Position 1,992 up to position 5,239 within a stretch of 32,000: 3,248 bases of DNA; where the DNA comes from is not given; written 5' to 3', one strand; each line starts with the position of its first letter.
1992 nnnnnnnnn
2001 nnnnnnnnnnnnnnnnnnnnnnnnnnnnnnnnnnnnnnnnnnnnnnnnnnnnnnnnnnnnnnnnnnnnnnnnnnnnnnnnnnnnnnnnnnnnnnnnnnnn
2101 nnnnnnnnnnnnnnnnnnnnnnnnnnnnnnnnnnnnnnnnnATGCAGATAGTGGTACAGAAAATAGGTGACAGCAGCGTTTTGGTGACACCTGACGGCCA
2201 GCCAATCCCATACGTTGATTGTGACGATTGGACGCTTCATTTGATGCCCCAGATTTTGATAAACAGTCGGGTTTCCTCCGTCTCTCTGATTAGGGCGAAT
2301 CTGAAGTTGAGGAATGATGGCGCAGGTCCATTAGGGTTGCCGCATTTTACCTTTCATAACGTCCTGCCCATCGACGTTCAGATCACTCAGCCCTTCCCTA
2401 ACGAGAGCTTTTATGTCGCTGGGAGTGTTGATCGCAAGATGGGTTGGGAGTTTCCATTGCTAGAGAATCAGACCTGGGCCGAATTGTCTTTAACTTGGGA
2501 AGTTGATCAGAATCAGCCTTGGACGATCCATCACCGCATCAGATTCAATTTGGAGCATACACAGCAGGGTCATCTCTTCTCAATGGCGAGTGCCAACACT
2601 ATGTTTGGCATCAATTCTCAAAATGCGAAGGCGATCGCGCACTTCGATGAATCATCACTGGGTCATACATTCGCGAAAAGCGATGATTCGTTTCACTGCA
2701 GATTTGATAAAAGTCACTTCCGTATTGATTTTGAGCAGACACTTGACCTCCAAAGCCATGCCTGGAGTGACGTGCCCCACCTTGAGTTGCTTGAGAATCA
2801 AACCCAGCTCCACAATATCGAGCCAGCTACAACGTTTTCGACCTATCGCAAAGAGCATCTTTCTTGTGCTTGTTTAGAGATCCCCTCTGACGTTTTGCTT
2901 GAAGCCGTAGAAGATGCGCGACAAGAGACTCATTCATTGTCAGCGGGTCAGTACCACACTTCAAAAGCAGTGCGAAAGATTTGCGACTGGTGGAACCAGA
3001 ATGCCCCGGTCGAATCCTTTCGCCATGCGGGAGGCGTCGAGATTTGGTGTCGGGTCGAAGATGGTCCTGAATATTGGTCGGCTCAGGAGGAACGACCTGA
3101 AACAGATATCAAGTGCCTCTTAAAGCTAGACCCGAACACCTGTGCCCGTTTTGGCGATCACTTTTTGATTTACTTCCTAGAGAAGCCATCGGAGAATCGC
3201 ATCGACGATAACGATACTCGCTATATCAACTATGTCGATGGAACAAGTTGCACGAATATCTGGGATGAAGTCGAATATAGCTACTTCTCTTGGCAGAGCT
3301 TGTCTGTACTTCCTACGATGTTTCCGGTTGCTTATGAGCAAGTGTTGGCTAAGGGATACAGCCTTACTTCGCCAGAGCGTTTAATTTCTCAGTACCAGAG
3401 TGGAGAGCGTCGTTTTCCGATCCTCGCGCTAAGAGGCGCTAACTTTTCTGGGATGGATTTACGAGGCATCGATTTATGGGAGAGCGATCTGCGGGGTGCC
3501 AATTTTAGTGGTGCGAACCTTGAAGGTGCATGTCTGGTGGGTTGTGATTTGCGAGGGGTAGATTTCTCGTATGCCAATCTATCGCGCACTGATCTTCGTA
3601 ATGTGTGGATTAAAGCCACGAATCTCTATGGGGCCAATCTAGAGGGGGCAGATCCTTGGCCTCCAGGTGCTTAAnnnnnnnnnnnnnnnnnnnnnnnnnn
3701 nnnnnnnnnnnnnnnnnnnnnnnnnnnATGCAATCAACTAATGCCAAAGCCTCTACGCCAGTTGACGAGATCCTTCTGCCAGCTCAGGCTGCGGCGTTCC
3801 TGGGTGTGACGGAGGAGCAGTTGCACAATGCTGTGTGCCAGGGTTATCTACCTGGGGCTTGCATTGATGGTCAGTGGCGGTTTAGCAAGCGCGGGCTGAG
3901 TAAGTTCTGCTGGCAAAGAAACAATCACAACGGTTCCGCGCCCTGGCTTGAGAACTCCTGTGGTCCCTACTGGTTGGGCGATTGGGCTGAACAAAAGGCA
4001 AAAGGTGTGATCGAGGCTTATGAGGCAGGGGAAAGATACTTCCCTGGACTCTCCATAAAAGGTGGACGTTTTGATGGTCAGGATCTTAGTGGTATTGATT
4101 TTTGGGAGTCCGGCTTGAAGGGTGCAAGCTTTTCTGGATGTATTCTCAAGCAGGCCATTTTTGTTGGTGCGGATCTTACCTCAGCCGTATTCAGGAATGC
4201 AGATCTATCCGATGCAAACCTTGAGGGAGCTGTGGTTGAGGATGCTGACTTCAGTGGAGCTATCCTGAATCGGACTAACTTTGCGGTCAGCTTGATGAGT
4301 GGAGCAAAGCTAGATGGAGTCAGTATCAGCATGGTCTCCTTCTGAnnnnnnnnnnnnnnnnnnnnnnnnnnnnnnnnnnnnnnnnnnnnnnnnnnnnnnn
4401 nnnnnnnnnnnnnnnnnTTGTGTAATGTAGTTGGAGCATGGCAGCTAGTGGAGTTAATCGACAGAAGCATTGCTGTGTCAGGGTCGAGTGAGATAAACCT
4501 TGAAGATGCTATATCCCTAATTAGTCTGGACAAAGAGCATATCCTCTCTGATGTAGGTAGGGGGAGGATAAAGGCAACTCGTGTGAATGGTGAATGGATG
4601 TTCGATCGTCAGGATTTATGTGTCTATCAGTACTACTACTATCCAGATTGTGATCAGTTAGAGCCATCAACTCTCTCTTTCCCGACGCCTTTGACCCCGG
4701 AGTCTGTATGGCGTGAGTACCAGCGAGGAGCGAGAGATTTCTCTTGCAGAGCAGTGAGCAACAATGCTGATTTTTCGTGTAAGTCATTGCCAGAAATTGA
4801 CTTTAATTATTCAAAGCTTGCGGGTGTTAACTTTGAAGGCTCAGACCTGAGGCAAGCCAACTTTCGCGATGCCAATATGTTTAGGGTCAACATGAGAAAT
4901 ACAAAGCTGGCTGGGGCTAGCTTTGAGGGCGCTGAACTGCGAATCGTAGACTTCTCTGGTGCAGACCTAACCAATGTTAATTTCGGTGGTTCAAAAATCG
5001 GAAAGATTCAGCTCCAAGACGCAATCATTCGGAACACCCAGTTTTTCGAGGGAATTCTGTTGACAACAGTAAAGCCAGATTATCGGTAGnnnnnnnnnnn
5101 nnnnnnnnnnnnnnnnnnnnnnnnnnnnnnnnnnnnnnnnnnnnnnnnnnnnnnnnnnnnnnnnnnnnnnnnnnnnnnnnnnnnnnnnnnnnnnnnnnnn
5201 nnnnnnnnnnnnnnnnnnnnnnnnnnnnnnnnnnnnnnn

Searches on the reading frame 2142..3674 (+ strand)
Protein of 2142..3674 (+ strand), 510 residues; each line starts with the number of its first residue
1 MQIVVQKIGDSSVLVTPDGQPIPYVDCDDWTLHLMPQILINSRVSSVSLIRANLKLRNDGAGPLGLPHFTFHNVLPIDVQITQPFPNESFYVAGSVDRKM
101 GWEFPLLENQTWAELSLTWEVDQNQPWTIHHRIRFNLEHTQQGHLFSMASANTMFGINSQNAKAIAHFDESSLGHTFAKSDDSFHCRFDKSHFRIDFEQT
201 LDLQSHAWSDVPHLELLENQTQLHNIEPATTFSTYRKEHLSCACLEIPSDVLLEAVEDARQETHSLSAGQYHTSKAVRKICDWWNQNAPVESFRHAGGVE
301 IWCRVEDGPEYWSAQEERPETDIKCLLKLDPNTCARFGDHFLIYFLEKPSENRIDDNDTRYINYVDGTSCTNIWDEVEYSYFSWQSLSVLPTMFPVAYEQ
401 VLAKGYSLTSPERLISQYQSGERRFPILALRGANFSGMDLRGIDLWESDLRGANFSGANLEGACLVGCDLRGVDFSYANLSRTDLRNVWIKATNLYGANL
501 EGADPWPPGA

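Call 10: search_protein_families(library=pfam, proteins=[window:2142-3674:+], max_evalue=0.01)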
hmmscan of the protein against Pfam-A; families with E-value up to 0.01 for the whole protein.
window:2142-3674:+ (510 aa): 3 families
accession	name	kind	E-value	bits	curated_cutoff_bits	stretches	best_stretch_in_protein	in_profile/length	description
PF00805.28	Pentapeptide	-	7.5e-29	99.3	20.2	3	453-488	1-36/40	Pentapeptide repeats (8 copies)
PF13599.13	Pentapeptide_4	-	2.2e-09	37.7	38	1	449-502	12-65/78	Pentapeptide repeat region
PF13576.12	Pentapeptide_3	-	0.00011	22.8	27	0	431-464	7-42/48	Pentapeptide repeats (9 copies)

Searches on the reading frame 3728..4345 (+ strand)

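Call 78: search_protein_families(library=pfam, proteins=[window:3728-4345:+], max_evalue=0.01)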
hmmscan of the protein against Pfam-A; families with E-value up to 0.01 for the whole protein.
window:3728-4345:+ (205 aa): 5 families
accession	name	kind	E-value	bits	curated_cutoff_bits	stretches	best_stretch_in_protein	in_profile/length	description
PF00805.28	Pentapeptide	-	4.2e-18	65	20.2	3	140-169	8-37/40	Pentapeptide repeats (8 copies)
PF13576.12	Pentapeptide_3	-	4.9e-14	52.7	27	2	135-179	1-48/48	Pentapeptide repeats (9 copies)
PF13599.13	Pentapeptide_4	-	1.2e-08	35.3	38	1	130-192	13-75/78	Pentapeptide repeat region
PF12728.13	HTH_17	-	3.8e-05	24.3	27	1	18-62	4-48/51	Helix-turn-helix domain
PF25296.1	Decapeptide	-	0.0071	16.6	45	0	130-183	7-60/74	Decapeptide repeat region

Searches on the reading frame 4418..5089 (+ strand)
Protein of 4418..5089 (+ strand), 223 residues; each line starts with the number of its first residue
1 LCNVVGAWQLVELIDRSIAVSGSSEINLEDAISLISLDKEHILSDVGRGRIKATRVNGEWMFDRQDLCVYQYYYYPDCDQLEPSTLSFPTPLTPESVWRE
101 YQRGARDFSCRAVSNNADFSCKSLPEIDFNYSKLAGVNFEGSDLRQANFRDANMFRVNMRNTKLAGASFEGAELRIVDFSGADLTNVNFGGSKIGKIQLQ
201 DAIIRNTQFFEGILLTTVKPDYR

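Call 78: search_protein_families(library=pfam, proteins=[window:4418-5089:+], max_evalue=0.01)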
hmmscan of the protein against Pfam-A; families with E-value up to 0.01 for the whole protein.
window:4418-5089:+ (223 aa): 4 families
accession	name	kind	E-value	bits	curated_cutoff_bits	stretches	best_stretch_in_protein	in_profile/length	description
PF00805.28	Pentapeptide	-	8.3e-17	60.9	20.2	2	152-191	1-40/40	Pentapeptide repeats (8 copies)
PF13599.13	Pentapeptide_4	-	1.9e-12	47.5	38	1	128-199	7-78/78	Pentapeptide repeat region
PF13576.12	Pentapeptide_3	-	7.4e-08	32.9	27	2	157-192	10-47/48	Pentapeptide repeats (9 copies)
PF25296.1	Decapeptide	-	4e-06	27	45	1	109-180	3-73/74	Decapeptide repeat region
